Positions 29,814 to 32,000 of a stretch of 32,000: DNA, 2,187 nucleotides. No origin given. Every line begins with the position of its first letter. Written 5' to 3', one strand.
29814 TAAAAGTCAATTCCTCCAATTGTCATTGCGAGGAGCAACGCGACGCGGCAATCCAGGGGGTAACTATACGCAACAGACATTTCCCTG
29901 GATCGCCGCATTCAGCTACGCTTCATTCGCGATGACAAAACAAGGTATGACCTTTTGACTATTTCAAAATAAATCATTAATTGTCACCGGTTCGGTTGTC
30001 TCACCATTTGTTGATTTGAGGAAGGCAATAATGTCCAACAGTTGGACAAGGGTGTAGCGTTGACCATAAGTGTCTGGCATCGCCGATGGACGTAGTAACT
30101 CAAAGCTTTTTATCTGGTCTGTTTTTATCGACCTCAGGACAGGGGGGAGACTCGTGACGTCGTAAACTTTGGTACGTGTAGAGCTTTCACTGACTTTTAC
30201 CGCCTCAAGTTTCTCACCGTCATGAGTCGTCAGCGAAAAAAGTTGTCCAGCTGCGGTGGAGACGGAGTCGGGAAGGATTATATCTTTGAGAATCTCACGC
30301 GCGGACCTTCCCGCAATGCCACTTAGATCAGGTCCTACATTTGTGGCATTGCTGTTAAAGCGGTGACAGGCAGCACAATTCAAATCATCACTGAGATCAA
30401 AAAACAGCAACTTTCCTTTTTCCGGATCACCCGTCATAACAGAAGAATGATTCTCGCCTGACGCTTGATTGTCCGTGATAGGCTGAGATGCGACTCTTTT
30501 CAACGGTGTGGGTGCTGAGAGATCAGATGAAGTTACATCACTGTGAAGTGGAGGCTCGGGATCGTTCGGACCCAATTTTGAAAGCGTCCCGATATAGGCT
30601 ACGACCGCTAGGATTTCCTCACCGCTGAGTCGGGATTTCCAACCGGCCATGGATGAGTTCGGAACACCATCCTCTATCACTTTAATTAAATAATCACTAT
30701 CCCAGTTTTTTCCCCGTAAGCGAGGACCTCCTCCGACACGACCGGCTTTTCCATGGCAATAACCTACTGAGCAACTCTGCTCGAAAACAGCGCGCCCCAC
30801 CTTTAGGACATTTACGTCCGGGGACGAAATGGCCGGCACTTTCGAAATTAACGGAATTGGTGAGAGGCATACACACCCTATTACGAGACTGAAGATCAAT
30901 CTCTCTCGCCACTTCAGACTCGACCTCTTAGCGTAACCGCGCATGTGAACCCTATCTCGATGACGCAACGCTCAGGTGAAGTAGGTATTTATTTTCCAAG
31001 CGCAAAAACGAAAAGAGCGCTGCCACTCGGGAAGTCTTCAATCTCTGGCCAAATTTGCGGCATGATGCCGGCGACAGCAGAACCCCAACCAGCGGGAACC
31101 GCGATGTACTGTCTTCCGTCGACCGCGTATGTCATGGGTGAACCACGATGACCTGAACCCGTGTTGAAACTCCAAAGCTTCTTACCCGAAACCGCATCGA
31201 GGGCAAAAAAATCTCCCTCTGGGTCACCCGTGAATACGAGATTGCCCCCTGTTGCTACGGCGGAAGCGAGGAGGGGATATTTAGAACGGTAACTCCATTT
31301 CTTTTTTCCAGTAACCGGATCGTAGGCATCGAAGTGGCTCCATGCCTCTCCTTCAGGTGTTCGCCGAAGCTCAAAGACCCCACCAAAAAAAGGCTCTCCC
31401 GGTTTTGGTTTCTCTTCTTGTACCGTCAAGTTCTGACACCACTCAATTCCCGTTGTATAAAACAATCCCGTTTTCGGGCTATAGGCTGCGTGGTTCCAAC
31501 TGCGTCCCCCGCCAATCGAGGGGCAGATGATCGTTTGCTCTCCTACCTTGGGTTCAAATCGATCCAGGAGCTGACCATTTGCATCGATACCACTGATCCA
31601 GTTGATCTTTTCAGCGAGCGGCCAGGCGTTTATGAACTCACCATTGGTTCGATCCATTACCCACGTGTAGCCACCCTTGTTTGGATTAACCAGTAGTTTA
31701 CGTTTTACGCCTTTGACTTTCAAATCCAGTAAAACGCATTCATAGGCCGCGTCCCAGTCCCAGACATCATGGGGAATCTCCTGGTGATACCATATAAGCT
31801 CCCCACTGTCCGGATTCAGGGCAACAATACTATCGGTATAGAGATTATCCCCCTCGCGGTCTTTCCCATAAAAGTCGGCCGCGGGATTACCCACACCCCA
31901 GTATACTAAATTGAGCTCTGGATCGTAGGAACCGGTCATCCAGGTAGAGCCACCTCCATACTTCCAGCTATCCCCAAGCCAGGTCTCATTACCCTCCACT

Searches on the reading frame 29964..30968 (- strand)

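Call 8: search_protein_families(library=pfam, proteins=[window:29964-30968:-])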
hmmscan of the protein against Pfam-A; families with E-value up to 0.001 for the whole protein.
window:29964-30968:- (334 aa): 2 families
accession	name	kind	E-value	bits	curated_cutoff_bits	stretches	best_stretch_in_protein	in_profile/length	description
PF13442.11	Cytochrome_CBB3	-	1.2e-16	61.2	27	1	56-126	4-68/68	Cytochrome C oxidase, cbb3-type, subunit III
PF00034.26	Cytochrom_C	-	2.9e-11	45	21.3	1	183-231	2-46/90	Cytochrome c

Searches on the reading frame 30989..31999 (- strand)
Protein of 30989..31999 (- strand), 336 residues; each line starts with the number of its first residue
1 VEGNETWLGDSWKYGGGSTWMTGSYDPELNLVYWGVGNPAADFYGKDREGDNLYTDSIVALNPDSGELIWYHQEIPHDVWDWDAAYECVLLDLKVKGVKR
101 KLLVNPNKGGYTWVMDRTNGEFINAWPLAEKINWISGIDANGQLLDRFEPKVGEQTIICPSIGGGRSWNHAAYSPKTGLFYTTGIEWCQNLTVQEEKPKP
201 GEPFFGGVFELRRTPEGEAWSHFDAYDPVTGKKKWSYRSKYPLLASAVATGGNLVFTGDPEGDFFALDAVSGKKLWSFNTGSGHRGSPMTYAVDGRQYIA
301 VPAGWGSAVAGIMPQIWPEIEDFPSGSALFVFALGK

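Call 8: search_protein_families(library=pfam, proteins=[window:30989-31999:-])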
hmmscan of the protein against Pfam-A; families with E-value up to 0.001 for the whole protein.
window:30989-31999:- (336 aa): 3 families
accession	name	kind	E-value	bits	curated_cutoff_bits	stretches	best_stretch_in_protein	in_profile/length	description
PF01011.28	PQQ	-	4.1e-52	178.1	26.7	2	5-123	216-335/595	Glucose/ethanol/alcohol dehydrogenase, beta-propeller domain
PF13360.13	PQQ_2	-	3.7e-08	33.8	27.6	1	225-288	7-69/233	Outer membrane protein assembly factor BamB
PF13570.13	Beta-prop_ACSF4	-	8.6e-05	22.5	133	1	225-292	33-101/329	Beta-alanine-activating enzyme, beta-propeller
